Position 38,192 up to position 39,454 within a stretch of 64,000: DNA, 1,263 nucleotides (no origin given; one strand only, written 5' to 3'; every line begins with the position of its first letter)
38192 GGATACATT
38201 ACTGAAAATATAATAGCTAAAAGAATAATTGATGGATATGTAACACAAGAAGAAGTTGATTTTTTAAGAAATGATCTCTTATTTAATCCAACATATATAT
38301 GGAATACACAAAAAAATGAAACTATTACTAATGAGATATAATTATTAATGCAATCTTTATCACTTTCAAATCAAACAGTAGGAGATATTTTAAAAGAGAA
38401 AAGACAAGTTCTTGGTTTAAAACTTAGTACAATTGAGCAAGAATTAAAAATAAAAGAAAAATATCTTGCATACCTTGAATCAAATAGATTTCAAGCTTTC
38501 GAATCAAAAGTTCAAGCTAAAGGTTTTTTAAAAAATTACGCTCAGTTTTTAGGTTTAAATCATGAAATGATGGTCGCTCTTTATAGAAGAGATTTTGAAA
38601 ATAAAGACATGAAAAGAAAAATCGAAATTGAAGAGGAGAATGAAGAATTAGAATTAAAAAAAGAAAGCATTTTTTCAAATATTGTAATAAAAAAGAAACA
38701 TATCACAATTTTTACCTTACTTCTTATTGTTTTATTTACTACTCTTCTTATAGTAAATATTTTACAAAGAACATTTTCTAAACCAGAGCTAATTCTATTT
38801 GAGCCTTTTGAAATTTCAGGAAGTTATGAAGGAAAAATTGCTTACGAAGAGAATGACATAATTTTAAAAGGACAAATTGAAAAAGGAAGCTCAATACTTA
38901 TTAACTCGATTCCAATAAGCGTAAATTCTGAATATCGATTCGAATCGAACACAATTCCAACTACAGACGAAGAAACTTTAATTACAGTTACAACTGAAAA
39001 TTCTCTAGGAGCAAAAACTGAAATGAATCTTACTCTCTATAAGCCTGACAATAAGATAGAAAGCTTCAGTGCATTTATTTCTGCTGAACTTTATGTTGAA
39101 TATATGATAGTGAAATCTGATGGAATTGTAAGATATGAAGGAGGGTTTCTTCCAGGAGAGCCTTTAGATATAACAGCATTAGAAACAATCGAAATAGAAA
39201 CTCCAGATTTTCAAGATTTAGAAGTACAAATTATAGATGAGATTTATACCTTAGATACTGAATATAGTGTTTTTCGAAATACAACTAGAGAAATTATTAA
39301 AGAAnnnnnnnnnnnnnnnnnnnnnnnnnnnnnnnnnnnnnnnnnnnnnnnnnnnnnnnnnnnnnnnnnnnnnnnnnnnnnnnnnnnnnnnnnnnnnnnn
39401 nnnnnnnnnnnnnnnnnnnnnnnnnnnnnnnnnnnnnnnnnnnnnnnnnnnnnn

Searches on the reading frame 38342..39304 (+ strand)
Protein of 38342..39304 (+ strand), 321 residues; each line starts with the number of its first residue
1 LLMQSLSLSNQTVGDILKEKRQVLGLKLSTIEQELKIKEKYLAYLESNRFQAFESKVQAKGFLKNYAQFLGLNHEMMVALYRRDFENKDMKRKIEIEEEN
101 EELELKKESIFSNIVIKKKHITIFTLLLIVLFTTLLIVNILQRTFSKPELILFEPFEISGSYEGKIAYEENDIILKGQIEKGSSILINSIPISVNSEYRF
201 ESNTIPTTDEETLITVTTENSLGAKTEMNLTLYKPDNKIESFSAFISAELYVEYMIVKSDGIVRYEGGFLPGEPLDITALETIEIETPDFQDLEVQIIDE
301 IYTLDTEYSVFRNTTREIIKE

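Call 26: search_protein_families(library=pfam, proteins=[window:38342-39304:+], max_evalue=0.001)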
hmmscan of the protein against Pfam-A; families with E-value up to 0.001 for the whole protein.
window:38342-39304:+ (321 aa): 1 family
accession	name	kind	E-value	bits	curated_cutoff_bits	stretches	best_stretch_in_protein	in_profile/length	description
PF13413.12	HTH_25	-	5.7e-16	58.5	24.6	1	16-75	1-60/62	Helix-turn-helix domain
